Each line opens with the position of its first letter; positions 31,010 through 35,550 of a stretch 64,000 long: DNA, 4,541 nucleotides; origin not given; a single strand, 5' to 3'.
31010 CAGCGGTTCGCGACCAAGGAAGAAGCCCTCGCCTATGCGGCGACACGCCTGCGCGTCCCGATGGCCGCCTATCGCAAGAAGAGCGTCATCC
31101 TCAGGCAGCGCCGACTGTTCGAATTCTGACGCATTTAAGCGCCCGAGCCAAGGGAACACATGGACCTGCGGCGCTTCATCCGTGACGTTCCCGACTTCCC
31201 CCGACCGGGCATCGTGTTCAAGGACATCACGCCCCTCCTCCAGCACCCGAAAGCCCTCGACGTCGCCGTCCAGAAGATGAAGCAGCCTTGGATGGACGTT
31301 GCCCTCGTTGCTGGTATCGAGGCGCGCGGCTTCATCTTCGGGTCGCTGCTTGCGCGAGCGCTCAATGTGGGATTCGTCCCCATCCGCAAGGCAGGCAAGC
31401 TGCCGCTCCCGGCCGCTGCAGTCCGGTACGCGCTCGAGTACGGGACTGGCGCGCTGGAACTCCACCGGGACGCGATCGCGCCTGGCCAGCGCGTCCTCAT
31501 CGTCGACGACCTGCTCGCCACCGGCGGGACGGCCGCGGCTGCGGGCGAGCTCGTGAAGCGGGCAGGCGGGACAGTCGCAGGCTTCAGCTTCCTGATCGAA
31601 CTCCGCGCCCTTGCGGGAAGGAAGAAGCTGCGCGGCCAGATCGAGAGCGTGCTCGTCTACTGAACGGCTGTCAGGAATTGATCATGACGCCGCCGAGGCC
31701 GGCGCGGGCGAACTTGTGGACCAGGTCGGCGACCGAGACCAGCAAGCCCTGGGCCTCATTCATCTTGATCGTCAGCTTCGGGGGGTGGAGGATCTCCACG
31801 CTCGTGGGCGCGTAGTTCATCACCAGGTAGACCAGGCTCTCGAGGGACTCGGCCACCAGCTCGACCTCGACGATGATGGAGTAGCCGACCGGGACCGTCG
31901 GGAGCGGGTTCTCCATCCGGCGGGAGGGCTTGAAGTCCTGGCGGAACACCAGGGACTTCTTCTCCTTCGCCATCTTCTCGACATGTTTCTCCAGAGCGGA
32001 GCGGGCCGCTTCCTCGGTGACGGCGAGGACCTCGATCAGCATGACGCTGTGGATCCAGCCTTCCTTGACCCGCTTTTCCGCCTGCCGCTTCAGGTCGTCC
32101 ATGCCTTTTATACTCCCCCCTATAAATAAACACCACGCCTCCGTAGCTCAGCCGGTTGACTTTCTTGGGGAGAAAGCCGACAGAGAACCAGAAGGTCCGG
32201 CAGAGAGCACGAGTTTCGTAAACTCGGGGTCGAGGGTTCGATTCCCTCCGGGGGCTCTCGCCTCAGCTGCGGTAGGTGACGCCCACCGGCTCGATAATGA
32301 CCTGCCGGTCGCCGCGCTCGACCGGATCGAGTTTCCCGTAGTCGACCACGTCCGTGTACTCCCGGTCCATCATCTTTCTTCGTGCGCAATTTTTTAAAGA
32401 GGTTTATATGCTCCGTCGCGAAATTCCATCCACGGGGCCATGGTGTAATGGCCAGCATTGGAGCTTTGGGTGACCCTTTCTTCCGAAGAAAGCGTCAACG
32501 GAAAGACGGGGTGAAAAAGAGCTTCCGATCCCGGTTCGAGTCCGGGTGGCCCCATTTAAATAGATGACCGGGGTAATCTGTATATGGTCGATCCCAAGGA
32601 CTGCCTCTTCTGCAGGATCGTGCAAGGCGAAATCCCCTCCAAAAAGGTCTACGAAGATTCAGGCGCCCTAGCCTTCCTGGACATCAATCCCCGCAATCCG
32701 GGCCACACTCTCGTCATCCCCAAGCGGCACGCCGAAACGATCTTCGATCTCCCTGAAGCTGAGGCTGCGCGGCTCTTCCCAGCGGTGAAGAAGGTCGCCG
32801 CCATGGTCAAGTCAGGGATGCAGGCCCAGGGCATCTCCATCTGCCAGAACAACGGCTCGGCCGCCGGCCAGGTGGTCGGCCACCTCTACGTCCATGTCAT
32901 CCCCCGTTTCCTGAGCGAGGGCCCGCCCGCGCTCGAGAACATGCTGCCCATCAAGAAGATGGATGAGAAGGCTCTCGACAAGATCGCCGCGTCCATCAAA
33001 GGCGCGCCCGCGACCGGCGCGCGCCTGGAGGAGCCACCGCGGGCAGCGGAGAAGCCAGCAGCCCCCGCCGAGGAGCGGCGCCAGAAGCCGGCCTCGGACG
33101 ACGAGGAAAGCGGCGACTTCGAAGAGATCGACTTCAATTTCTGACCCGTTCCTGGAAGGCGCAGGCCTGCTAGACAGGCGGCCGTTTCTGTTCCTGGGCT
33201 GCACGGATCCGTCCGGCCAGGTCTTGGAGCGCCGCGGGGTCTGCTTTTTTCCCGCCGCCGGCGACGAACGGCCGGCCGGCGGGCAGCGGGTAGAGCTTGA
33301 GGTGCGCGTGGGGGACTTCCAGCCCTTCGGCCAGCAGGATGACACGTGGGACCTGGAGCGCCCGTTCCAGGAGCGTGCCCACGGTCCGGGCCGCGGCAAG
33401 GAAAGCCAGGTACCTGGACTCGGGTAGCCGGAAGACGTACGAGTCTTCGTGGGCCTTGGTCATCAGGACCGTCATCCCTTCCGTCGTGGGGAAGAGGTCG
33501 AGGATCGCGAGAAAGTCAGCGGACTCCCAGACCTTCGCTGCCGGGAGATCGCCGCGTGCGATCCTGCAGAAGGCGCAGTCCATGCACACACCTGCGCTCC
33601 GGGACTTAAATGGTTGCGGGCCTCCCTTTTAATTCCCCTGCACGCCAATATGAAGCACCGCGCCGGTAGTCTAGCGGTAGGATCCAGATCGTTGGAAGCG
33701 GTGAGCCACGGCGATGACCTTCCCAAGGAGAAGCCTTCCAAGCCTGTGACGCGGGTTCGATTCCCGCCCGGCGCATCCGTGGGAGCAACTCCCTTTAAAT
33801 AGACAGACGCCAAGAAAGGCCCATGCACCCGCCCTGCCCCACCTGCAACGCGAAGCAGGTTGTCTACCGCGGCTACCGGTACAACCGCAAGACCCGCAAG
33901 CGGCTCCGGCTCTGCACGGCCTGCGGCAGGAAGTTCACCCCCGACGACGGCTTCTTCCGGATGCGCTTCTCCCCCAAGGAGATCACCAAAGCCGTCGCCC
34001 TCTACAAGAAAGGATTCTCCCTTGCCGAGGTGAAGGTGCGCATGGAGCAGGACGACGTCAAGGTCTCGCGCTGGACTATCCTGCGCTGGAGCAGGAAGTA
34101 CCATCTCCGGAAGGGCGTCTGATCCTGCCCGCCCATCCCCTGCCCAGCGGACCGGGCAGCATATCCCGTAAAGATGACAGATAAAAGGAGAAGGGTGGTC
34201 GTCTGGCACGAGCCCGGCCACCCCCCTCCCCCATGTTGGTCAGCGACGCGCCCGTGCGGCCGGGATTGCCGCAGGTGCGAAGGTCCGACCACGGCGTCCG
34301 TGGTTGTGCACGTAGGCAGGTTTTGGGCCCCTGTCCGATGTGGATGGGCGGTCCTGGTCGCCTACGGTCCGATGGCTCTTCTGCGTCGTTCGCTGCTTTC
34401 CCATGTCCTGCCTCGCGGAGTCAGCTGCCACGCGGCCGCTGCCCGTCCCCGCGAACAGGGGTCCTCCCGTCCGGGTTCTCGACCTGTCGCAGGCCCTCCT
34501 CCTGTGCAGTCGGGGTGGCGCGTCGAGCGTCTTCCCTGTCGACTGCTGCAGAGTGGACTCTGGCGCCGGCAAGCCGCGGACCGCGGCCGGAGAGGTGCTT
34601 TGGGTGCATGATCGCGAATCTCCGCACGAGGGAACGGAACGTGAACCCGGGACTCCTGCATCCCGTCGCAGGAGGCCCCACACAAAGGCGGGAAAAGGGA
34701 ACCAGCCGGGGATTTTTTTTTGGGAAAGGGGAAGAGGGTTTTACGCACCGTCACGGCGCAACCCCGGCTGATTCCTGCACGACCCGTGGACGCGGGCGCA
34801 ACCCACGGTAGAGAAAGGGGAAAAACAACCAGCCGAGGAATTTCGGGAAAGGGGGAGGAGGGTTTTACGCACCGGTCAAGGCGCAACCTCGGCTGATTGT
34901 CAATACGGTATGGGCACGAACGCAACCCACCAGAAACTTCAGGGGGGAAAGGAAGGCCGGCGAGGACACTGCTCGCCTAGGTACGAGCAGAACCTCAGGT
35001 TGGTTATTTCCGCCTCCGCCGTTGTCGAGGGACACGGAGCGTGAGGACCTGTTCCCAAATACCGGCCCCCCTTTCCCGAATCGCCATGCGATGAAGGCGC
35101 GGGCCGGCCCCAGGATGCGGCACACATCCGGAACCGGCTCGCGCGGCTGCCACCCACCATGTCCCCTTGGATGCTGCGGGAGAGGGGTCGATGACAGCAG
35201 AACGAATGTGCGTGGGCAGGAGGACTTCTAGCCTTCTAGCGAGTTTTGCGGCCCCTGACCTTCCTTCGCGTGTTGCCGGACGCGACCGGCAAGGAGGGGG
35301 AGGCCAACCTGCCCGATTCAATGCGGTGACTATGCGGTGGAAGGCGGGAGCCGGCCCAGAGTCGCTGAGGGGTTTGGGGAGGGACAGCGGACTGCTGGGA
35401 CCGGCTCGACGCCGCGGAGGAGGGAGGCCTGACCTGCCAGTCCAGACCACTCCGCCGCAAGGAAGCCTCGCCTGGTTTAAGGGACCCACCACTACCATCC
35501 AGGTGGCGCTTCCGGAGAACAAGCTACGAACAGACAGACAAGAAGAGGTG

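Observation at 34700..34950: Two sibling structured RNA-like units with compensatory changes and C/U-rich, anti-SD-like loops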

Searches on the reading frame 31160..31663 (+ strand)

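Call 25: search_protein_families(library=pfam, max_evalue=0.01, proteins=[window:31160-31663:+])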
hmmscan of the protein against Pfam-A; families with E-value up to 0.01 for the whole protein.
window:31160-31663:+ (167 aa): 2 families
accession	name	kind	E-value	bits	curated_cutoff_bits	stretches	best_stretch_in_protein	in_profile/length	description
PF00156.33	Pribosyltran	-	1e-12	48.1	26.3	1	47-149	30-127/158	Phosphoribosyl transferase domain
PF14681.12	UPRTase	-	0.0013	18.6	27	1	108-166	119-177/206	Uracil phosphoribosyltransferase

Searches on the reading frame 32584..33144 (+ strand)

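Call 10: search_protein_families(library=pfam, max_evalue=0.01, proteins=[window:32584-33144:+])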
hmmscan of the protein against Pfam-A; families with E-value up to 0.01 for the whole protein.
window:32584-33144:+ (186 aa): 2 families
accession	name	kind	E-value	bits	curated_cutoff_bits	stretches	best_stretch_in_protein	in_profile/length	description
PF01230.28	HIT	-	5.8e-29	101.1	21.5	1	14-109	1-96/98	HIT domain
PF11969.13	DcpS_C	-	7.2e-16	59.1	24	1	7-106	2-100/114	Scavenger mRNA decapping enzyme C-term binding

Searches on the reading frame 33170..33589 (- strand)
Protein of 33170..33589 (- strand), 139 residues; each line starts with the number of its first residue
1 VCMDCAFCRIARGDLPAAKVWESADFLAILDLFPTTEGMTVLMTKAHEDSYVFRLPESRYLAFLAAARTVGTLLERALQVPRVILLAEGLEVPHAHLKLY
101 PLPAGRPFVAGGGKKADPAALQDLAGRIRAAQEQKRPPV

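Call 25: search_protein_families(library=pfam, max_evalue=0.01, proteins=[window:33170-33589:-])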
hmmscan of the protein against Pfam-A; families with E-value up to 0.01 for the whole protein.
window:33170-33589:- (139 aa): 1 family
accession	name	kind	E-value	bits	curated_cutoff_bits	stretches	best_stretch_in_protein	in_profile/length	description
PF01230.28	HIT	-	0.0032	18.5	21.5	1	14-97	3-90/98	HIT domain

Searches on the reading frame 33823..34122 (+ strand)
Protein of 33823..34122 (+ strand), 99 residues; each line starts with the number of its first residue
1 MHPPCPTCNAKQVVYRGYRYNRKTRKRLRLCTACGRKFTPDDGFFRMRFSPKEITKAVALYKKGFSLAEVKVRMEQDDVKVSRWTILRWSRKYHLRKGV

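Call 25: search_protein_families(library=pfam, max_evalue=0.01, proteins=[window:33823-34122:+])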
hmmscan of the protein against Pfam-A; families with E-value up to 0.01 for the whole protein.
window:33823-34122:+ (99 aa): 1 family
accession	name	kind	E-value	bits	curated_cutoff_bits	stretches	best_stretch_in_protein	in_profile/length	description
PF11781.13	Zn_ribbon_RRN7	-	0.00028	20.9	27.1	0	31-45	7-22/32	Zinc-finger of RNA-polymerase I-specific TFIIB, Rrn7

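Call 86: find_encoding_contigs(protein=window:33823-34119:+, flank=4000, max_places=8)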
Protein window:33823-34119:+ (99 aa): 1 contig read that carries it; 1 place shown.
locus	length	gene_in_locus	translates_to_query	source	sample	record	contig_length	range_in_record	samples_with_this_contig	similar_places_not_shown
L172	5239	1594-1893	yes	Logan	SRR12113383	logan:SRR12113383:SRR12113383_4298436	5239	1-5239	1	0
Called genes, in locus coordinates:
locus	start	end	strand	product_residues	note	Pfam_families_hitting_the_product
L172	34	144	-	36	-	-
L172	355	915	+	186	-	PF11969:DcpS_C, PF01230:HIT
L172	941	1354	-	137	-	-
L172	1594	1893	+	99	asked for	-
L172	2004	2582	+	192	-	-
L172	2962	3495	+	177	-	-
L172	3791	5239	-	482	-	?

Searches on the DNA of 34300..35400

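Call 5: search_rna_families(source=window, start=34300, end=35400, threshold=evalue, max_evalue=10, show_alignments=4)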
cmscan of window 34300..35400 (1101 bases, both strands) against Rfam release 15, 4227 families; matches with E-value up to 10: 4.
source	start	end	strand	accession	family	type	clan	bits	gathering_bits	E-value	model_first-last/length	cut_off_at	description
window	35249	35355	+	RF03618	mir-5592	Gene; miRNA;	-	23.3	82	0.23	1-66/66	no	mir-5592 microRNA precursor family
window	35097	35145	-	RF03502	mir-1914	Gene; miRNA;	-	21.9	86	0.58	1-80/80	no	mir-1914 microRNA precursor family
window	34567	34595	+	RF03006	M23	Gene; sRNA;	-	17.5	41.2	2.4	1-53/53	no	M23 RNA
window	35092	35151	-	RF00771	mir-185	Gene; miRNA;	-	17.5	60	3.7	1-79/79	no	mir-185 microRNA precursor family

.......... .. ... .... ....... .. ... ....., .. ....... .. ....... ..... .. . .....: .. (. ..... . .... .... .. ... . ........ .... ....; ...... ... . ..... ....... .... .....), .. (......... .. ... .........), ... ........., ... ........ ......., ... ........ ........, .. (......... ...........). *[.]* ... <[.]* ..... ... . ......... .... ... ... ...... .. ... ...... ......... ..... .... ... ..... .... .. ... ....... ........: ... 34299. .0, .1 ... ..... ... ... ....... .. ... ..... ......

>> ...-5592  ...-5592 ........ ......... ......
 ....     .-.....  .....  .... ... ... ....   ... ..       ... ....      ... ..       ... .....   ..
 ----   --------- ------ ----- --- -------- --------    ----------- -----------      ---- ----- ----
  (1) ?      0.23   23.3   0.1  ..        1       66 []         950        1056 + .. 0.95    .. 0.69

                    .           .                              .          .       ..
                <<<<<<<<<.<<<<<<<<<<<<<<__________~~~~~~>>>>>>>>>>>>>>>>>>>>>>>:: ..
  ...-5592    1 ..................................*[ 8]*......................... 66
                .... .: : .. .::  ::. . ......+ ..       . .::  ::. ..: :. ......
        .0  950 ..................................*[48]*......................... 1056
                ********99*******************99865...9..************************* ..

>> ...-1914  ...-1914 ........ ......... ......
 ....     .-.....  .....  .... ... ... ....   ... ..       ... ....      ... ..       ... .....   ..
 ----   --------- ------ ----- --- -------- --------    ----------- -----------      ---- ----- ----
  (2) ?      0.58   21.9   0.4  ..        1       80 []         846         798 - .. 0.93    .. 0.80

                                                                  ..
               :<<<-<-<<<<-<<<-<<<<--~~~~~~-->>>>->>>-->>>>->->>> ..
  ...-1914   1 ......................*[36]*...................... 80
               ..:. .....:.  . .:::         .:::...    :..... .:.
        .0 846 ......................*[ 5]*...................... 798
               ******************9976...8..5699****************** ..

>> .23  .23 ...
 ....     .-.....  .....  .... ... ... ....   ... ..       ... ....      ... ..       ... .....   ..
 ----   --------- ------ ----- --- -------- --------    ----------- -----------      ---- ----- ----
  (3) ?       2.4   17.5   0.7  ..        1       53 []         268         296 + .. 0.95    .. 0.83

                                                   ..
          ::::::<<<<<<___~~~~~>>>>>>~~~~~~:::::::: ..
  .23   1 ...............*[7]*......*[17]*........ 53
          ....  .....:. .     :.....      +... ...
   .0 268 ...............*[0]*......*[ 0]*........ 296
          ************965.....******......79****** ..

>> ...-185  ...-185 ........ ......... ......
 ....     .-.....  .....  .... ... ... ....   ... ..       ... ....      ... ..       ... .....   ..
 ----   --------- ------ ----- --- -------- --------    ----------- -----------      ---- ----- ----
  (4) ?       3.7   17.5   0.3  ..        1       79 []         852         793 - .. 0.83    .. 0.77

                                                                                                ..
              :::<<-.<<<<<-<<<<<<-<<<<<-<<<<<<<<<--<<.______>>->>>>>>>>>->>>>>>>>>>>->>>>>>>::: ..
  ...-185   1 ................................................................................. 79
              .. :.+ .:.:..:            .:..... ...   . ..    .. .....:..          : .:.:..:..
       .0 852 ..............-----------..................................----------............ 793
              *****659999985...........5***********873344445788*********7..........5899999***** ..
